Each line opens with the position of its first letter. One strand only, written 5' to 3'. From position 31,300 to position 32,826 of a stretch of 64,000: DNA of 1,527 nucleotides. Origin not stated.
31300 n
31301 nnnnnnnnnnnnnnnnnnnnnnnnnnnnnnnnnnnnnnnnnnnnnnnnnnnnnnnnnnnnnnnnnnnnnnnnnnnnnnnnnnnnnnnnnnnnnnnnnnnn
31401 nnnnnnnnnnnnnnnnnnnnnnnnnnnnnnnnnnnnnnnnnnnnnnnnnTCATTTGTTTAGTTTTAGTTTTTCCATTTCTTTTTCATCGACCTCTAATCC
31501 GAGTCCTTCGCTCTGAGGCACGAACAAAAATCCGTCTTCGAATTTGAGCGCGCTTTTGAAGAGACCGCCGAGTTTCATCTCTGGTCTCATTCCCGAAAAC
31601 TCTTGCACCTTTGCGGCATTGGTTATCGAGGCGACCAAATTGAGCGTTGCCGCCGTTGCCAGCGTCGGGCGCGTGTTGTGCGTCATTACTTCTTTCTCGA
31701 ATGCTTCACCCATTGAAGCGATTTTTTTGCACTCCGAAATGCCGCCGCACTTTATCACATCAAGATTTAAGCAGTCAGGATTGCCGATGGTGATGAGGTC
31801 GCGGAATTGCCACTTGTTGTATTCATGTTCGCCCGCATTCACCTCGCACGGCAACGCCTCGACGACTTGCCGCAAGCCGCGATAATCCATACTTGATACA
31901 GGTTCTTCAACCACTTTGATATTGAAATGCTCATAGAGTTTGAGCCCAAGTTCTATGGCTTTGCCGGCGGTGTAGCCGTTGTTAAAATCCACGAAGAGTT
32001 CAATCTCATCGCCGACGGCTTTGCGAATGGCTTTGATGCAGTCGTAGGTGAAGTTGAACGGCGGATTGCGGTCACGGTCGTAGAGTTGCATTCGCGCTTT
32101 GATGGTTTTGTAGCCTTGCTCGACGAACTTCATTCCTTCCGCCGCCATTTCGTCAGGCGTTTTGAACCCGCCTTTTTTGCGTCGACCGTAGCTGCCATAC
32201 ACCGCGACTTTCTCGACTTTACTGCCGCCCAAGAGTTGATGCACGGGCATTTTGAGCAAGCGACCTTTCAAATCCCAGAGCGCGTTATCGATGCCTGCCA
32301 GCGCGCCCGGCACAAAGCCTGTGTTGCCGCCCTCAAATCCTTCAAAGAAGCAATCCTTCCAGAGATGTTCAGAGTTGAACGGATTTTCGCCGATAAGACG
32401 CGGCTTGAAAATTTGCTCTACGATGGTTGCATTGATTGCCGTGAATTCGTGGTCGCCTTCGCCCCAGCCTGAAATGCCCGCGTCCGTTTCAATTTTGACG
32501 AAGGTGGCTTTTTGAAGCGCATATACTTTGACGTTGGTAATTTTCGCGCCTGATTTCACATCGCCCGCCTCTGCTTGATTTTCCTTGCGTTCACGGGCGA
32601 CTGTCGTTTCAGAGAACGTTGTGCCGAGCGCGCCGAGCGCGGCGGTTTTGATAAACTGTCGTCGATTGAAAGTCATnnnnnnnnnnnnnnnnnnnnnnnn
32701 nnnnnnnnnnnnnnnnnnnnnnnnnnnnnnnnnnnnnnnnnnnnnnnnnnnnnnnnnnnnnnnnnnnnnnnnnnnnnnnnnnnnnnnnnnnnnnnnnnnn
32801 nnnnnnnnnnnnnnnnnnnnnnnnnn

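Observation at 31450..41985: Four twin-arginine-signal enzymes embedded in a hexuronate catabolic operon: candidate periplasmic acid-sugar processing module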

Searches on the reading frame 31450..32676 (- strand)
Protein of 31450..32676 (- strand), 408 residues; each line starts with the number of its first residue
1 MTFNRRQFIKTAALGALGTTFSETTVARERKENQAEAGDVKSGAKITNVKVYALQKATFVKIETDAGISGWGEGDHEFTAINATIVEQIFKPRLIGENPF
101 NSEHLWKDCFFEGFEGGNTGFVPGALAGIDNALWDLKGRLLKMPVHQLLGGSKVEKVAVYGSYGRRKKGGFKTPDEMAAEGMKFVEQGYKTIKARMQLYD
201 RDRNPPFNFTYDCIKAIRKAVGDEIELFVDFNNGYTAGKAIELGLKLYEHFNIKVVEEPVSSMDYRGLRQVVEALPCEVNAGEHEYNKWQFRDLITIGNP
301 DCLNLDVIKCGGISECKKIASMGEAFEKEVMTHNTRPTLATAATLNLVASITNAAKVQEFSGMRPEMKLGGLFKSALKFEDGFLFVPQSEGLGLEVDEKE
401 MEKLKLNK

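Call 2: search_protein_families(library=pfam, proteins=[window:31450-32676:-], max_evalue=0.01)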
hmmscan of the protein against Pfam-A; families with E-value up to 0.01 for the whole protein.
window:31450-32676:- (408 aa): 3 families
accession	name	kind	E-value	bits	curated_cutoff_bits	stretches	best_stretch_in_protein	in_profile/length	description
PF13378.12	MR_MLE_C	-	1.5e-48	165.8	29.4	1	177-399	2-218/219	Enolase C-terminal domain-like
PF02746.21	MR_MLE_N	-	1.1e-14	55.1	22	1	55-150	26-117/117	Mandelate racemase / muconate lactonizing enzyme, N-terminal domain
PF10518.14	TAT_signal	-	0.0047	17.3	22.7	1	3-21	2-20/21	TAT (twin-arginine translocation) pathway signal sequence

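Call 3: search_protein_families(library=ncbifam, proteins=[window:31450-32676:-], max_evalue=0.01)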
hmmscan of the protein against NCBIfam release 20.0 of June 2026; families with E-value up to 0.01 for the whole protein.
window:31450-32676:- (408 aa): 16 families
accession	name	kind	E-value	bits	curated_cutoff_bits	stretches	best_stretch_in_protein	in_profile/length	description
NF010624.0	PRK14017.1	equivalog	2.3e-62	211.3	311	1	45-404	2-360/382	galactonate dehydratase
NF040790.2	glucon_galact_dh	equivalog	3.8e-50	170.8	750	1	59-407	27-372/390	bifunctional D-gluconate/D-galactonate dehydratase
NF040866.1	AraD_Arch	equivalog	3.4e-46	157.9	650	1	58-406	35-371/372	arabinonate dehydratase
NF043051.1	ManoateDhtManD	equivalog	4.6e-40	137.7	550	2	208-405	189-384/403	D-mannonate dehydratase ManD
NF011654.0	PRK15072.1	subfamily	2.5e-36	125.4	430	2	207-404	189-384/404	D-galactonate dehydratase family protein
NF047820.1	TalGalacDh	equivalog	5.4e-36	124.3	500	1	58-400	39-360/371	L-talarate/galactarate dehydratase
NF011968.0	PRK15440.1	equivalog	4.7e-27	94.9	393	1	58-335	60-321/395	L-rhamnonate dehydratase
TIGR02534.1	mucon_cyclo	subfamily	8.2e-24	84.3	334.95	1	54-405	26-366/368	muconate/chloromuconate family cycloisomerase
NF041118.1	A_G_epim_Thtga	equivalog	1.9e-17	63.4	500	1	52-331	26-288/341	L-Ala-D/L-Glu epimerase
NF043002.1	HProlDhtase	equivalog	5.8e-15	55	500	1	55-350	31-309/366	cis-3-hydroxy-L-proline dehydratase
TIGR01928.1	menC_lowGC_arch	equivalog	1.1e-12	47.7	200.65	1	52-323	18-271/325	o-succinylbenzoate synthase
NF042940.1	racemase_DgcA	equivalog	2.7e-11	43.2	400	1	127-341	86-278/323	N-acetyl-D-Glu racemase DgcA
NF011708.0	PRK15129.1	equivalog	7.1e-10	38.4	343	1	126-350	88-292/321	L-Ala-D/L-Glu epimerase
TIGR01927.1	menC_gam_Gplu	equivalog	0.00027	20.3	130.55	1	186-320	122-247/307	o-succinylbenzoate synthase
TIGR03247.1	glucar-dehydr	equivalog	0.0011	17.8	828.7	0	372-403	373-404/441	glucarate dehydratase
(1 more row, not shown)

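Call 4: search_solved_structures(query=window:31450-32676:-, max_evalue=1e-20, show_alignments=1)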
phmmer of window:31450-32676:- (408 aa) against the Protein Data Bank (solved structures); distinct sequences matched with E-value up to 1e-20: 67 (the best 60 are shown).
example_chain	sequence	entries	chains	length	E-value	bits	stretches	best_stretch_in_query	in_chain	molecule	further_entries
5olc_A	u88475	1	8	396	1.9e-45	158.9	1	52-402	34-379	Galactonate dehydratase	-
3sjn_A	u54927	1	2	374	3.3e-42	148.3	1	56-407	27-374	Mandelate racemase/muconate lactonizing protein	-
2poz_A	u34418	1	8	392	1.1e-41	146.5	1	44-401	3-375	Putative dehydratase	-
3bjs_A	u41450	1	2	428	1.9e-40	142.4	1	55-403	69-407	Mandelate racemase/muconate lactonizing enzyme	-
2o56_A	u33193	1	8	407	4.9e-40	141.1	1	57-403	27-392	Putative mandelate racemase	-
2ox4_A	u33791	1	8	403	2e-39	139.1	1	53-399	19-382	Putative mandelate racemase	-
3rr1_A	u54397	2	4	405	1.5e-38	136.2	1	45-399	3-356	Putative D-galactonate dehydratase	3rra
3t4w_A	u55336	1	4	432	3.5e-38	135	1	59-399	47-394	Mandelate racemase/muconate lactonizing enzyme family protein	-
4e6m_A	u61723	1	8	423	8.6e-38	133.7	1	58-401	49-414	Putative dehydratase protein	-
2gl5_A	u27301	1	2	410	8.9e-38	133.7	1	58-401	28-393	putative dehydratase protein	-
3ozm_A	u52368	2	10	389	4.8e-36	128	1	56-397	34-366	Putative mandelate racemase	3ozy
3h12_A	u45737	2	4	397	5.2e-36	127.9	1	56-397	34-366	mandelate racemase | Putative mandelate racemase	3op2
3tcs_A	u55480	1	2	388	4.5e-35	124.8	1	45-399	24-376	Racemase, putative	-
3u4f_A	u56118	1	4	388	7.2e-35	124.1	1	44-397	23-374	Mandelate racemase/muconate lactonizing enzyme family protein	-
3t8q_A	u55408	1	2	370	1.6e-34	122.9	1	44-397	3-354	Mandelate racemase/muconate lactonizing enzyme family protein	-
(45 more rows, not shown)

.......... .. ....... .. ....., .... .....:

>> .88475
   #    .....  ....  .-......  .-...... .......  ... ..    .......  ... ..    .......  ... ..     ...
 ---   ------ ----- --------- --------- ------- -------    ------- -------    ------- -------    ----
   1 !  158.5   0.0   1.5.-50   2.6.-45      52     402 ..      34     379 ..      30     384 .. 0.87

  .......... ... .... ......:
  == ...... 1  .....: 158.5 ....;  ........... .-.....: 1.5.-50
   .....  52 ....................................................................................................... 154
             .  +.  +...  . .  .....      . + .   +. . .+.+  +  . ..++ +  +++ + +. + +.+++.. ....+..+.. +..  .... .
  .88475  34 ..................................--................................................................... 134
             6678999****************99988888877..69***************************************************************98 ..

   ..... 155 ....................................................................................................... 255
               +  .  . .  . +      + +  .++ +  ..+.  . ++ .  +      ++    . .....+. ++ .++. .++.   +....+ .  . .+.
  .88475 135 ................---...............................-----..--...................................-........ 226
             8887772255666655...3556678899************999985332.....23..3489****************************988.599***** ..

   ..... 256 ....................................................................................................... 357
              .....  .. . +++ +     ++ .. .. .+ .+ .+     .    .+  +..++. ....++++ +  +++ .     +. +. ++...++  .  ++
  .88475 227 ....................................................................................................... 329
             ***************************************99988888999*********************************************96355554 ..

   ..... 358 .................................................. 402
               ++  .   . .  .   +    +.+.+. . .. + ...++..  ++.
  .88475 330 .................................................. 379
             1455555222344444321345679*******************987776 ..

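Call 9: find_encoding_contigs(protein=window:31450-32676:-, flank=10000, max_places=6)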
Protein window:31450-32676:- (408 aa): no gene with exactly this product is on record in the collection.

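Call 10: find_homologous_proteins(query=window:31450-32676:-, max_evalue=1e-30)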
Query window:31450-32676:- (408 aa): 2273 proteins with E <= 1e-30 among 8000 candidates; the best 120 are listed.
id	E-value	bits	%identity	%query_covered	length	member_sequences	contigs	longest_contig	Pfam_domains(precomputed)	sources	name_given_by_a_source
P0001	1.3e-265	899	97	100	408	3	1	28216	PF13378.13,PF02746.22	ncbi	-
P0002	5.7e-250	847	90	100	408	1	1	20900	PF13378.13,PF02746.22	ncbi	-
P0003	6.6e-239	811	86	100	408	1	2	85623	PF13378.13,PF02746.22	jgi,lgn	jgi:L-alanine-DL-glutamate epimerase-like enolase superfamily enzyme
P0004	2.2e-229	779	83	99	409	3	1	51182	PF13378.13,PF02746.22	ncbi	-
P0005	3.3e-229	779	82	99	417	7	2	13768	PF13378.13,PF02746.22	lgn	-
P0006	3.6e-227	772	81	99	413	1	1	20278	PF13378.13,PF02746.22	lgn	-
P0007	1.2e-212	724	77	100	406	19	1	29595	PF13378.13,PF02746.22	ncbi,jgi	jgi:L-alanine-DL-glutamate epimerase-like enolase superfamily enzyme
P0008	2.2e-211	720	76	100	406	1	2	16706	PF13378.13,PF02746.22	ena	-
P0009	1.6e-210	717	77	100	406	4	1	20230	PF13378.13,PF02746.22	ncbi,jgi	jgi:L-alanine-DL-glutamate epimerase-like enolase superfamily enzyme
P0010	1.8e-210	717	74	100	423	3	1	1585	PF13378.13,PF02746.22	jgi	jgi:galactonate dehydratase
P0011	3.4e-210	716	75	100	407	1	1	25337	PF13378.13,PF02746.22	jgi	jgi:galactonate dehydratase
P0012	1.3e-209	714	79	96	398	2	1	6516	PF13378.13,PF02746.22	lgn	-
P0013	9.5e-209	712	78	96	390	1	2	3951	PF13378.13,PF02746.22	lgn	-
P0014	1.3e-208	711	76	100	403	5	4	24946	PF13378.13,PF02746.22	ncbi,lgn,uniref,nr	ncbi:galactonate dehydratase [Thermoflexibacter ruber]|uniref:Galactonate dehydratase n=2 Tax=Thermo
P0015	9.1e-207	705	82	89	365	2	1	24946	PF13378.13,PF02746.22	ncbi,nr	ncbi:mandelate racemase/muconate lactonizing enzyme family protein [Thermoflexibacter ruber]|nr:mand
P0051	8.2e-194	662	72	99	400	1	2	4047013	PF13378.13,PF02746.22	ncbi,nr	ncbi:MAG: mandelate racemase/muconate lactonizing enzyme family protein [Cyclobacteriaceae bacterium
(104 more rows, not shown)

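Call 12: find_encoding_contigs(protein=P0001, flank=10000, max_places=2)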
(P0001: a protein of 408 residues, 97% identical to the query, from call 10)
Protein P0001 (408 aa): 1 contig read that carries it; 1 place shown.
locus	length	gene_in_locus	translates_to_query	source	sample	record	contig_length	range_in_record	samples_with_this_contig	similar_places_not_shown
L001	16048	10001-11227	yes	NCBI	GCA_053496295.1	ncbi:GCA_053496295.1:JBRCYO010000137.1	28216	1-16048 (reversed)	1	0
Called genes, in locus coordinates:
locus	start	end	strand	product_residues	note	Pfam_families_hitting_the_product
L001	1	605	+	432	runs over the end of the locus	PF18962:Por_Secre_tail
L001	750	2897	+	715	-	PF18962:Por_Secre_tail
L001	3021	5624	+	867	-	PF02837:Glyco_hydro_2_N, PF22666:Glyco_hydro_2_N2, PF00703:Glyco_hydro_2, PF02836:Glyco_hydro_2_C, PF16355:DUF4982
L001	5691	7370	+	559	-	PF00474:SSF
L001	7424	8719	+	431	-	PF00083:Sugar_tr, PF07690:MFS_1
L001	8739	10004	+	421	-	PF03747:ADP_ribosyl_GH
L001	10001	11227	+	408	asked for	PF02746:MR_MLE_N, PF13378:MR_MLE_C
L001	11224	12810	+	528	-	PF12708:Pect-lyase_RHGA_epim, PF00295:Glyco_hydro_28, PF05048:NosD (faint), PF13229:Beta_helix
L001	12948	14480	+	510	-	PF01232:Mannitol_dh, PF08125:Mannitol_dh_C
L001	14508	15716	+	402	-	PF02746:MR_MLE_N, PF13378:MR_MLE_C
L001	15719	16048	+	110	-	?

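Call 13: find_encoding_contigs(protein=P0014, flank=10000, max_places=2)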
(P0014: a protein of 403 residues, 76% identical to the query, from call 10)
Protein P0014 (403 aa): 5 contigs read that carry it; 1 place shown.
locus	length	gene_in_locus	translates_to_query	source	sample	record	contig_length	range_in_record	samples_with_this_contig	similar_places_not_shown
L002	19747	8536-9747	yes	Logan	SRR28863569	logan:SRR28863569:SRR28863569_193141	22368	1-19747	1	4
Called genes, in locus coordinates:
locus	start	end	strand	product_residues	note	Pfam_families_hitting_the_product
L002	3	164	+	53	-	?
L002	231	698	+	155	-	PF03811:Zn_ribbon_InsA, PF12759:HTH_Tnp_IS1 (faint), PF03400:DDE_Tnp_IS1 (weak)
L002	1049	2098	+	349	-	PF04773:FecR, PF16344:FecR_C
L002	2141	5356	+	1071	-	PF13620:CarboxypepD_reg, PF13715:CarbopepD_reg_2, PF07715:Plug, PF14905:OMP_b-brl_3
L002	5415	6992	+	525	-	PF28492:Beta_helix_4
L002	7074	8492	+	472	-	PF12708:Pect-lyase_RHGA_epim, PF00295:Glyco_hydro_28, PF13229:Beta_helix (weak)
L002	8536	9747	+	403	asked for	PF02746:MR_MLE_N, PF13378:MR_MLE_C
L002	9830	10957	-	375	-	PF03480:DctP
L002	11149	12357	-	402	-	PF07394:DUF1501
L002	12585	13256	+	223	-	-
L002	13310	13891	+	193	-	-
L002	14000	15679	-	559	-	PF00890:FAD_binding_2 (faint), PF01266:DAO, PF12831:FAD_oxidored (weak), PF16901:DAO_C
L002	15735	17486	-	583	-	PF19576:Acyltransf_2, PF13444:Acetyltransf_5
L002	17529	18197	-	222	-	PF25593:GldD_lipo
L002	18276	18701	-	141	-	PF00892:EamA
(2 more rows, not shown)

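Call 14: find_encoding_contigs(protein=P0051, flank=10000, max_places=2)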
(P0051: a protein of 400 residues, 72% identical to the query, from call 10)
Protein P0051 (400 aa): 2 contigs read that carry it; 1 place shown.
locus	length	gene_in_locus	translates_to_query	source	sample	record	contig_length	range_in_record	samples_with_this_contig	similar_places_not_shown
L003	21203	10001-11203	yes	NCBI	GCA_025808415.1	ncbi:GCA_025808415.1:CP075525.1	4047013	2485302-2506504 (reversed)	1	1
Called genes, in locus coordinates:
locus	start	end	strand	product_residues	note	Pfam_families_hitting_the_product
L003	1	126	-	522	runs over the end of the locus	PF28492:Beta_helix_4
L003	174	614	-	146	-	-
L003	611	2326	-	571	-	-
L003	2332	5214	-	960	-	PF13620:CarboxypepD_reg, PF13715:CarbopepD_reg_2, PF07715:Plug, PF00593:TonB_dep_Rec_b-barrel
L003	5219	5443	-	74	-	-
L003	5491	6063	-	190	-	PF04542:Sigma70_r2, PF08281:Sigma70_r4_2, PF04545:Sigma70_r4, PF00196:GerE (weak)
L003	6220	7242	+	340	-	PF00356:LacI, PF00532:Peripla_BP_1, PF13407:Peripla_BP_4, PF13377:Peripla_BP_3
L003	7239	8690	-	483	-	PF01232:Mannitol_dh, PF08125:Mannitol_dh_C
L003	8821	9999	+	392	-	PF02746:MR_MLE_N (weak), PF13378:MR_MLE_C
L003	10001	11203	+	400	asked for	PF02746:MR_MLE_N, PF13378:MR_MLE_C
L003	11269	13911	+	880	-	PF02837:Glyco_hydro_2_N, PF22666:Glyco_hydro_2_N2 (weak), PF13364:BetaGal_ABD2 (weak), PF22820:TcaA_3rd_4th (faint), PF00703:Glyco_hydro_2, PF02836:Glyco_hydro_2_C, PF16355:DUF4982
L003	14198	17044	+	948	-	PF13620:CarboxypepD_reg, PF13715:CarbopepD_reg_2, PF07715:Plug, PF00593:TonB_dep_Rec_b-barrel, PF14905:OMP_b-brl_3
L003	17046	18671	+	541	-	PF28492:Beta_helix_4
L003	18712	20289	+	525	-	PF28492:Beta_helix_4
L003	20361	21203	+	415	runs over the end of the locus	PF16656:Pur_ac_phosph_N, PF00149:Metallophos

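Call 39: find_related_loci(query=A2, collection=genome_contigs, flank=10000)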
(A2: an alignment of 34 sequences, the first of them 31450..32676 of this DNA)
Query A2 (408 aa) in genome_contigs; peptide patterns used: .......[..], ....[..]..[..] (x = any residue, [..] = any of these).
599 stretches matched a pattern (row limit reached: there are more); 566 encode a relative of the query (tblastn E <= 1e-3); the best 80 are kept; 80 distinct loci.
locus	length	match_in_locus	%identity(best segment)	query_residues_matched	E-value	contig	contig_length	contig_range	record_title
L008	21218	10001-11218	76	3-408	0e+0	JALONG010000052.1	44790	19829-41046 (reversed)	MAG: Candidatus Kapaibacterium sp. isolate Prado071 scaffold_1735, whole genome shotgun sequence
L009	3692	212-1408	75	1-406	0e+0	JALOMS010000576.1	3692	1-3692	MAG: Thermoflexibacter sp. isolate Prado057 scaffold_80032, whole genome shotgun sequence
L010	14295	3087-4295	74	1-408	0e+0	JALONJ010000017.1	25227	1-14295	MAG: Microscillaceae bacterium isolate Prado074 scaffold_2352, whole genome shotgun sequence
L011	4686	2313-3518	72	1-408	0e+0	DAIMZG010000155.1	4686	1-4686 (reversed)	MAG TPA_asm: Catalimonadaceae bacterium isolate CTOTU7330 NODE_30721_length_4686_cov_7.917512, whole genome shotgun sequ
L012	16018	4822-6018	71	1-404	0e+0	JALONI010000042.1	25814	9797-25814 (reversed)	MAG: Cyclobacteriaceae bacterium isolate Prado073 scaffold_2246, whole genome shotgun sequence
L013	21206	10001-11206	69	1-408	0e+0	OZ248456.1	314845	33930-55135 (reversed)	Spirosomataceae bacterium isolate RE-19 genome assembly, chromosome: RE-19-c6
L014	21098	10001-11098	76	41-406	0e+0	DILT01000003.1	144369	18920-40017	MAG TPA_asm: Flammeovirgaceae bacterium UBA5585 UBA5585_contig_566, whole genome shotgun sequence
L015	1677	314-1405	74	44-407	0e+0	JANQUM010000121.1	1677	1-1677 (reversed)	MAG: Spirosomataceae bacterium isolate MAG_35 P22051_102_S30_metaspades_169475_1677_cov_1, whole genome shotgun sequence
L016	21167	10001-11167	64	1-401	1e-178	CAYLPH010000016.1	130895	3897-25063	MAG TPA_asm: uncultured Candidatus Solibacter sp. isolate SRP287051_co1_109 genome assembly, contig: NODE_301_length_130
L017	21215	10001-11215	58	1-407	1e-158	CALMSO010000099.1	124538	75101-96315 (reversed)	MAG TPA_asm: uncultured Saprospiraceae bacterium isolate SRR2107179_bin.64_CONCOCT_v1.1_MAG genome assembly, contig: ERZ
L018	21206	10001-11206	57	1-407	2e-154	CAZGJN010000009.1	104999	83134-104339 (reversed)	MAG TPA_asm: uncultured Saprospiraceae bacterium isolate binchicken_co58_96 genome assembly, contig: NODE_152_length_104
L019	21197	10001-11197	56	4-407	5e-151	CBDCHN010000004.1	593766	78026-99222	MAG: Cyclobacteriaceae bacterium isolate ac920187-3793-4e69-8f8b-5746b9783ba2 genome assembly, contig: contig_4, whole g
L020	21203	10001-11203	55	3-407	1e-148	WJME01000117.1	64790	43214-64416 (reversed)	MAG: candidate division KSB1 bacterium isolate Bin_228 k141_1631868, whole genome shotgun sequence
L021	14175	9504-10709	54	1-407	1e-147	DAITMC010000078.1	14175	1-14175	MAG TPA_asm: Saprospiraceae bacterium isolate CTOTU7316 NODE_5413_length_14175_cov_10.696530, whole genome shotgun seque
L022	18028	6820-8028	54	1-407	2e-150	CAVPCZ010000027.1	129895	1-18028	MAG: Ignavibacteriota bacterium isolate MFD00032.bin.2.15 genome assembly, contig: contig_72481, whole genome shotgun se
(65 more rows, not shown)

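Call 75: list_cluster_members(proteins=[P0001, P0241, P0121, P0002])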
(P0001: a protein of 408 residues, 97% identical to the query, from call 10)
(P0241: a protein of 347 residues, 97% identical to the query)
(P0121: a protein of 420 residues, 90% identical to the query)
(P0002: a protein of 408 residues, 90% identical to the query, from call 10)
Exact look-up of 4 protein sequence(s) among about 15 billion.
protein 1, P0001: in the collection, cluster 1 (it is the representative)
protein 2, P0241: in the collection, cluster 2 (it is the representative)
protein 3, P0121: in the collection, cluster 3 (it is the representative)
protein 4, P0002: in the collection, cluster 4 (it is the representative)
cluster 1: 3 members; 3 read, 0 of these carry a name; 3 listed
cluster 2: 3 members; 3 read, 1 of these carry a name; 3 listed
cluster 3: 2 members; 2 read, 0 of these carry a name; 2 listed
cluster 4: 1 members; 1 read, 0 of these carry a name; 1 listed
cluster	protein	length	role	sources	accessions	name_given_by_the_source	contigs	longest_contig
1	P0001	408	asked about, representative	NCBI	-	-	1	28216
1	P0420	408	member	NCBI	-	-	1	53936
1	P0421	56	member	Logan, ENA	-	-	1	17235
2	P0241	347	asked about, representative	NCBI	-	-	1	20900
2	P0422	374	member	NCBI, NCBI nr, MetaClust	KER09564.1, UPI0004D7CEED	MAG: hypothetical protein HY22_10680 [[Candidatus Thermochlorobacteriaceae] bacterium ... | status=active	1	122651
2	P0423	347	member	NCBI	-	-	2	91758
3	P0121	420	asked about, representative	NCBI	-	-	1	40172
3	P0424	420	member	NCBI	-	-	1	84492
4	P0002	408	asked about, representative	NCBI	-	-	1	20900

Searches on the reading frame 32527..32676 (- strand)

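Call 44: search_protein_families(library=ncbifam, proteins=[window:32527-32676:-], max_evalue=10)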
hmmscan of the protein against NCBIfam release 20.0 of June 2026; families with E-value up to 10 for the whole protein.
seq(50 aa): 3 families
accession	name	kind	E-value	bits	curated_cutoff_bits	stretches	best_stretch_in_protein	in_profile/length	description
TIGR02811.1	formate_TAT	hypoth_equivalog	0.0048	17.2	48.45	1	2-40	8-46/66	formate dehydrogenase region TAT target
TIGR01409.1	TAT_signal_seq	domain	0.005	17.1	16.7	1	4-21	2-19/29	twin-arginine translocation signal domain-containing protein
NF008134.0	PRK10882.1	equivalog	0.088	11.8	263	1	3-36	2-34/329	hydrogenase 2 operon protein HybA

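Call 45: search_protein_families(library=pfam, proteins=[window:32527-32676:-], max_evalue=10)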
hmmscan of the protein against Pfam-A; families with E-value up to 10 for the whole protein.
seq(50 aa): 1 family
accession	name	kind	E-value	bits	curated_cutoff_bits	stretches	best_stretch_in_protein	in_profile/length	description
PF10518.14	TAT_signal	-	0.00012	22.2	22.7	1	3-21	2-20/21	TAT (twin-arginine translocation) pathway signal sequence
